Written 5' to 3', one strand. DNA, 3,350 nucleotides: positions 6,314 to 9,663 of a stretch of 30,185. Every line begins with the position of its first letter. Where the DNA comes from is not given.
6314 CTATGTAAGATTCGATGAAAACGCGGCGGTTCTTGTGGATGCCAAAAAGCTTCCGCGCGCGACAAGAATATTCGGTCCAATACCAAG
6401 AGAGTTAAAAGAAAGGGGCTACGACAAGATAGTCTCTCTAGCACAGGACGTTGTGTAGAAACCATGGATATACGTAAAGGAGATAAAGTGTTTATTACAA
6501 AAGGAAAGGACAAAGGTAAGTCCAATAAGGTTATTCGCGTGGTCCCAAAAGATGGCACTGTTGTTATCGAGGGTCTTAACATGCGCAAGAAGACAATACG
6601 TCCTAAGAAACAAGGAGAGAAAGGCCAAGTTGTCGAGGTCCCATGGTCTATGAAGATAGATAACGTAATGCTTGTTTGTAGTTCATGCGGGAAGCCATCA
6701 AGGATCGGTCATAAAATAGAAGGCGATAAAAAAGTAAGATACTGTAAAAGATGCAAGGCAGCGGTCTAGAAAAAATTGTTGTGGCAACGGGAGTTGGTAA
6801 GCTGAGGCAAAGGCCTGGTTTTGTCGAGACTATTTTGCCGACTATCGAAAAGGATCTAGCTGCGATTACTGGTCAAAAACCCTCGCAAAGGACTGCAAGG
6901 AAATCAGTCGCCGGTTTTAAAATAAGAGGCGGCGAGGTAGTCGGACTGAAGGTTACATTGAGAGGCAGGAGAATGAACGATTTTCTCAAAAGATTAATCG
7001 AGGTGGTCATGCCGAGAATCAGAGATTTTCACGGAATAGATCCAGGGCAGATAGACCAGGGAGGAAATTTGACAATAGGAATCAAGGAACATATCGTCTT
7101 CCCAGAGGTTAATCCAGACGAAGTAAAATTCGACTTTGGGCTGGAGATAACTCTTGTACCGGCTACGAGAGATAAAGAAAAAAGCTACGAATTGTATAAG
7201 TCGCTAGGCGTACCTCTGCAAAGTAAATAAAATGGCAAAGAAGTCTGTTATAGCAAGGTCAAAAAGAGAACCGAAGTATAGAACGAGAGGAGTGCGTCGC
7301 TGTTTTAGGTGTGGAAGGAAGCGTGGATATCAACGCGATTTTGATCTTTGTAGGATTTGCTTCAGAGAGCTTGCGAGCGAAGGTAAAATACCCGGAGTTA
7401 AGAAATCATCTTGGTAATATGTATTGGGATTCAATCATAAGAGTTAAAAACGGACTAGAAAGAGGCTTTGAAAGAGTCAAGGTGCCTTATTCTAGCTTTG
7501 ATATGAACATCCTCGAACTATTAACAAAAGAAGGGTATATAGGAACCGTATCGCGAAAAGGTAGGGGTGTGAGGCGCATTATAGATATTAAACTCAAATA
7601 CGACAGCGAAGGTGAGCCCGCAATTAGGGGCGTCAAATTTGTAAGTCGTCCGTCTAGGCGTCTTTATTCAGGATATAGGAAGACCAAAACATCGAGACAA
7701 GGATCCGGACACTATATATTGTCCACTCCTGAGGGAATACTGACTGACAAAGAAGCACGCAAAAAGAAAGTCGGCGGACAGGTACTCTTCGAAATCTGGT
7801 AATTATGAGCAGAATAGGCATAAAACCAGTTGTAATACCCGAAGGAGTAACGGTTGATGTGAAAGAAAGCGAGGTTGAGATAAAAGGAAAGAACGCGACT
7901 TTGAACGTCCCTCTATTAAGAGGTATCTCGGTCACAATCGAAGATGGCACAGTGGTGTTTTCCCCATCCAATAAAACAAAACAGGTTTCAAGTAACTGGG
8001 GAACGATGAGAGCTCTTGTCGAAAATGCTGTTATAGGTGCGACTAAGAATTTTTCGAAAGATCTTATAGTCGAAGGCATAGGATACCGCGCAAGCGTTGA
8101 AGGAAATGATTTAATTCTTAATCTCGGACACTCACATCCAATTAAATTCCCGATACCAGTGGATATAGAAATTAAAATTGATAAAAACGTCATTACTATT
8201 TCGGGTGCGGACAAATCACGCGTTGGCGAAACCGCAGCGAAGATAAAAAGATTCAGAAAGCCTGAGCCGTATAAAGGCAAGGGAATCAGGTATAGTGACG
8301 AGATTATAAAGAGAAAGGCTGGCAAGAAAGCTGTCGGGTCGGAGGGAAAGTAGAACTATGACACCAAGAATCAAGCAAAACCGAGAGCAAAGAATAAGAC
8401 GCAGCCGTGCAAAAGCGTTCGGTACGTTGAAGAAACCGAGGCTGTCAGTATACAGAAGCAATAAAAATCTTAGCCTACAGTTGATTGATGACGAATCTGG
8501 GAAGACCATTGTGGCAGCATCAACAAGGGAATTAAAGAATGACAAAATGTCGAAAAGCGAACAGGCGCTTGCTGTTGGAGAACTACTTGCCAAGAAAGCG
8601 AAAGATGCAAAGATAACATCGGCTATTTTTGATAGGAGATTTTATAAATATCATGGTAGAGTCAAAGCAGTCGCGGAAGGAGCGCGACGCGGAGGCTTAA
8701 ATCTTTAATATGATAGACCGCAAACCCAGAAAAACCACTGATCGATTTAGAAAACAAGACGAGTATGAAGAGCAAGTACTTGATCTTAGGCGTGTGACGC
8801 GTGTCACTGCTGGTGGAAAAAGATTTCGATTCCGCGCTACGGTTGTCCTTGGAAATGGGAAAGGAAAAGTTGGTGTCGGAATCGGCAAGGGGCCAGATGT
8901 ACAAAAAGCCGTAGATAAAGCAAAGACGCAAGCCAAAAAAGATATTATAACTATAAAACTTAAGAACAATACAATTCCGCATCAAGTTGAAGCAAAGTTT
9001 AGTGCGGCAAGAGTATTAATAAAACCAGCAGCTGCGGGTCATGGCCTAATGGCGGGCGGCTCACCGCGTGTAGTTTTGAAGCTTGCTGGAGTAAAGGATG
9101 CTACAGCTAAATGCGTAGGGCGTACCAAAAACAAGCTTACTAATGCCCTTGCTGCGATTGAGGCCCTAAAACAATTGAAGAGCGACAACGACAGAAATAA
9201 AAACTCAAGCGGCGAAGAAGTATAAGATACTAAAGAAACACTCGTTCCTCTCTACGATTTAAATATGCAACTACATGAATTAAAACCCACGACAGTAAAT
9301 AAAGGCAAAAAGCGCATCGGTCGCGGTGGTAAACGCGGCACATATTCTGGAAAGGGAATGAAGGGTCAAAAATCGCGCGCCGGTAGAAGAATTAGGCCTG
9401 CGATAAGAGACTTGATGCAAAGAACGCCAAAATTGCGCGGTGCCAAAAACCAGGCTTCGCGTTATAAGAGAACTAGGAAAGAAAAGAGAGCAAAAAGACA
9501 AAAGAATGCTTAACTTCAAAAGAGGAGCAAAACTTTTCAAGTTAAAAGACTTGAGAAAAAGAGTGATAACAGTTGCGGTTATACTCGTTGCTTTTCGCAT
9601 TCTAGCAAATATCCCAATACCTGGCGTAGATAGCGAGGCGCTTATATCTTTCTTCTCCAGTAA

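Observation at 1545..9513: Four 50S proteins reduced together while 30S proteins stay full length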

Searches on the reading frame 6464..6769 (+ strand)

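Call 5: search_protein_families(library=pfam, proteins=[window:6464-6769:+], max_evalue=0.01)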
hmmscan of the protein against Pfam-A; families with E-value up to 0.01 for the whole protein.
window:6464-6769:+ (101 aa): 4 families
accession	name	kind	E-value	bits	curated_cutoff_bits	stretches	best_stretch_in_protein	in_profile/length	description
PF17136.10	ribosomal_L24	-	1.9e-20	73.4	27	1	38-100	1-64/65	Ribosomal proteins 50S L24/mitochondrial 39S L24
PF22682.2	Ribosomal_uL24m-like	-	7.8e-08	32.6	29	1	4-73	2-73/223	Large ribosomal subunit protein uL24m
PF23477.1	zf_Tbcl_2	-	0.0011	19.1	27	1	70-97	6-32/37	Probable treble clef zinc finger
PF00467.35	KOW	-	0.0027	17.9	22.3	1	5-36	1-32/32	KOW motif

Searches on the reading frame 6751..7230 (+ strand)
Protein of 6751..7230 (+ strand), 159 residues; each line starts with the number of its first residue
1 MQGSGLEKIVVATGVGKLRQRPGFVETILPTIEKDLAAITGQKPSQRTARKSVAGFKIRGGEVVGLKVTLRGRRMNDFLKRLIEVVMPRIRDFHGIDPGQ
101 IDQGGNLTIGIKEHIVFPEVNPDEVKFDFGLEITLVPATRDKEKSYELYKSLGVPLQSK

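Call 5: search_protein_families(library=pfam, proteins=[window:6751-7230:+], max_evalue=0.01)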
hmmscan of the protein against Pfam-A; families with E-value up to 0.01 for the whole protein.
window:6751-7230:+ (159 aa): 2 families
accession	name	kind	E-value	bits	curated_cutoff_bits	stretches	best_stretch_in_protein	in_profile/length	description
PF00673.26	Ribosomal_L5_C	-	2.8e-28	98.3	27.8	1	64-155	2-93/94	ribosomal L5P family C-terminus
PF00281.24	Ribosomal_L5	-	1.1e-14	54.9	34.9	1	1-59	3-57/57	Ribosomal protein L5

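Call 23: search_solved_structures(query=window:6751-7230:+, show_alignments=2, max_evalue=1e-20)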
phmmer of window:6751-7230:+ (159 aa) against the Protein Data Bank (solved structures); distinct sequences matched with E-value up to 1e-20: 54.
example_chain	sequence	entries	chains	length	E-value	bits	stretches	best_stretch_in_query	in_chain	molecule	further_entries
7nhn_J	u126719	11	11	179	5.4e-36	127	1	5-157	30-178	50S ribosomal protein L5 | Large ribosomal subunit protein uL5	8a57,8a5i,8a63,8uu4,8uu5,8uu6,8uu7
7nhk_J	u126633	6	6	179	6.9e-35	123.4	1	2-157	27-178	50S ribosomal protein L5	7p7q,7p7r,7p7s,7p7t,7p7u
6o8w_F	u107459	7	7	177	1.1e-34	122.7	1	2-157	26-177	50S ribosomal protein L5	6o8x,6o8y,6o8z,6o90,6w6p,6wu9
5njt_Z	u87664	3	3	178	1.9e-34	122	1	2-157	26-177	50S ribosomal protein L5 | Large ribosomal subunit protein uL5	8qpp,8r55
3j3v_F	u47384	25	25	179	2e-34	122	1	2-157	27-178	50S ribosomal protein L5 | 50S ribosomal protein uL5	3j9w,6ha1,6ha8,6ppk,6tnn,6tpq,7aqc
1iq4_A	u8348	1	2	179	3.4e-34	121.2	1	2-157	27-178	50S RIBOSOMAL PROTEIN L5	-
1nkw_D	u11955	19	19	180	7.1e-34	120.2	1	6-157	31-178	50S ribosomal protein L5 | ribosomal protein L5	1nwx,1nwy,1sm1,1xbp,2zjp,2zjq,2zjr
9tz5_f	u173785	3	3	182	7.8e-34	120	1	6-157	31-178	Large ribosomal subunit protein uL5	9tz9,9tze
5dm6_D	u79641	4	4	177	8.9e-34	119.8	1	6-157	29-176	50S ribosomal protein L5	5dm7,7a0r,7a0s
4v49_BD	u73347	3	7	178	9.1e-34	119.8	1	6-157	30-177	50S ribosomal protein L5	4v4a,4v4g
6htq_F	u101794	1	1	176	9.5e-34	119.7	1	2-155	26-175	50S ribosomal protein L5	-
9hig_f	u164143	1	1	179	1.3e-33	119.3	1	5-156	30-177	Large ribosomal subunit protein uL5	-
7a18_D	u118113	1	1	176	1.9e-33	118.8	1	6-155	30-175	50S ribosomal protein L5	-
6dzi_F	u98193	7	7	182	2.4e-33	118.4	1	1-157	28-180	50S ribosomal protein L5 | Large ribosomal subunit protein uL5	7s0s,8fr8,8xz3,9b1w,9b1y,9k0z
5myj_BG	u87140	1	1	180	2.5e-33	118.4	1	6-156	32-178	50S ribosomal protein L5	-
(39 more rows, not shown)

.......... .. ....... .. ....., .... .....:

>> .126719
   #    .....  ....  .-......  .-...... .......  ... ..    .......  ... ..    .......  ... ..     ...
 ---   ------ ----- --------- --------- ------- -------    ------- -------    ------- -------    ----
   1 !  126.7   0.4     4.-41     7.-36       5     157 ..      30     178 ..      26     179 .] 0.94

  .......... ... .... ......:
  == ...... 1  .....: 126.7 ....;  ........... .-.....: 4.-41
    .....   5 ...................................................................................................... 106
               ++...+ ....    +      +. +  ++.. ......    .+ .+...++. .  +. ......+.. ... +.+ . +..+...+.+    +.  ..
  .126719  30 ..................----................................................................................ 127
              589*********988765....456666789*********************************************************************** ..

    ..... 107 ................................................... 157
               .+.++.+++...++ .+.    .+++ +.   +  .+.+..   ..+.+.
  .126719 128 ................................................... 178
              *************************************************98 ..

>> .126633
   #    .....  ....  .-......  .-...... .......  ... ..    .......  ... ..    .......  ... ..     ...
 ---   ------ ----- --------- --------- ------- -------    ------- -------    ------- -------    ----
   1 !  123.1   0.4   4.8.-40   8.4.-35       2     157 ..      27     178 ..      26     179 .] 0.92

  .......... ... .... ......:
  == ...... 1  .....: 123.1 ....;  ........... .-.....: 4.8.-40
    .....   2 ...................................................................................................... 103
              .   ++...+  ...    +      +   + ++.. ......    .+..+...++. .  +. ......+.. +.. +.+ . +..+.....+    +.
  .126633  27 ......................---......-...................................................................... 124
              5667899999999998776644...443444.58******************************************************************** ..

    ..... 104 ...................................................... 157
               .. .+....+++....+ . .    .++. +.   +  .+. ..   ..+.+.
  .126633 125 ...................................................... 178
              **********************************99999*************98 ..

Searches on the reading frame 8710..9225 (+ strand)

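Call 5: search_protein_families(library=pfam, proteins=[window:8710-9225:+], max_evalue=0.01)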
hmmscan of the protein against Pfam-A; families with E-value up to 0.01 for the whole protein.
window:8710-9225:+ (171 aa): 2 families
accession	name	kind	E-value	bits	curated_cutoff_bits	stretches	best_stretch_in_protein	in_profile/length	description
PF00333.26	Ribosomal_S5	-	1.7e-23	82.8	27.1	1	20-83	2-65/65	Ribosomal protein S5, N-terminal domain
PF03719.21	Ribosomal_S5_C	-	2.4e-19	69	21.5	1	95-158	1-63/71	Ribosomal protein S5, C-terminal domain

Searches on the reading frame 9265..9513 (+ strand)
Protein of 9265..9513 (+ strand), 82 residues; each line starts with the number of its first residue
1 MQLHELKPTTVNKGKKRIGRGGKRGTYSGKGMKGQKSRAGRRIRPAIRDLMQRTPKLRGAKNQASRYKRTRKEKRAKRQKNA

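Call 5: search_protein_families(library=pfam, proteins=[window:9265-9513:+], max_evalue=0.01)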
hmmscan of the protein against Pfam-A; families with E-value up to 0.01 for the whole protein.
window:9265-9513:+ (82 aa): 0 families

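Call 22: search_solved_structures(query=window:9265-9513:+, show_alignments=3, max_evalue=0.001)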
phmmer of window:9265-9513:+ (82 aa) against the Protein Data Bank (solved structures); distinct sequences matched with E-value up to 0.001: 16.
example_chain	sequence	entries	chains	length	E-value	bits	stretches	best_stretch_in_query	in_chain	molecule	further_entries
5li0_O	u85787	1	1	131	2.9e-06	31.2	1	1-56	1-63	50S ribosomal protein L15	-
5hl7_I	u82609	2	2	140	4e-06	30.7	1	1-56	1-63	50S ribosomal protein L15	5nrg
5tcu_LO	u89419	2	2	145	4.3e-06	30.6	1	1-56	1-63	50S ribosomal protein L15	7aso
4wce_I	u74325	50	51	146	4.4e-06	30.6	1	1-56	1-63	50S ribosomal protein L15 | Large ribosomal subunit protein uL15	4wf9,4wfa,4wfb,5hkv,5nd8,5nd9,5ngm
6ppf_L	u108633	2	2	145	1e-05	29.4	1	1-61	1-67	50S ribosomal protein L15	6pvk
3j3v_L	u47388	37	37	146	1.1e-05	29.4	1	1-61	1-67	50S ribosomal protein L15 | 50S ribosomal protein uL15 | Large ribosomal subunit protein uL15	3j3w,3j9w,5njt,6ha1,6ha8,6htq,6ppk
5t7v_LO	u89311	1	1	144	1.9e-05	28.6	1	3-56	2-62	50S ribosomal protein L15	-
5myj_BO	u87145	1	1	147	2e-05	28.5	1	1-59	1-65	50S ribosomal protein L15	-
6dzi_M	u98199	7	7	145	2e-05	28.5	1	2-64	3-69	50S ribosomal protein L15 | Large ribosomal subunit protein uL15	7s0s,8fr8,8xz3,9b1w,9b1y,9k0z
5o60_M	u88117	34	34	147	2e-05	28.5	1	2-64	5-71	50S ribosomal protein L15 | Large ribosomal subunit protein uL15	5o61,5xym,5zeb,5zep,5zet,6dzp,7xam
7nhn_O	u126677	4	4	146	0.00026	25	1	1-48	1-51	50S ribosomal protein L15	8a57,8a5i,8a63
8uu4_N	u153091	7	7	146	0.00027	24.9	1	1-48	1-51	Large ribosomal subunit protein uL15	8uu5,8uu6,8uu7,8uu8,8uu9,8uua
6o8w_M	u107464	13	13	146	0.00041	24.4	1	1-48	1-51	50S ribosomal protein L15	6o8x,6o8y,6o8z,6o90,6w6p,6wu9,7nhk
7a0r_I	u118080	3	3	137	0.00057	23.9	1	1-68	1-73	50S ribosomal protein L15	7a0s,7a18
9h91_L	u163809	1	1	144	0.00086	23.3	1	1-58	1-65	50S ribosomal protein L15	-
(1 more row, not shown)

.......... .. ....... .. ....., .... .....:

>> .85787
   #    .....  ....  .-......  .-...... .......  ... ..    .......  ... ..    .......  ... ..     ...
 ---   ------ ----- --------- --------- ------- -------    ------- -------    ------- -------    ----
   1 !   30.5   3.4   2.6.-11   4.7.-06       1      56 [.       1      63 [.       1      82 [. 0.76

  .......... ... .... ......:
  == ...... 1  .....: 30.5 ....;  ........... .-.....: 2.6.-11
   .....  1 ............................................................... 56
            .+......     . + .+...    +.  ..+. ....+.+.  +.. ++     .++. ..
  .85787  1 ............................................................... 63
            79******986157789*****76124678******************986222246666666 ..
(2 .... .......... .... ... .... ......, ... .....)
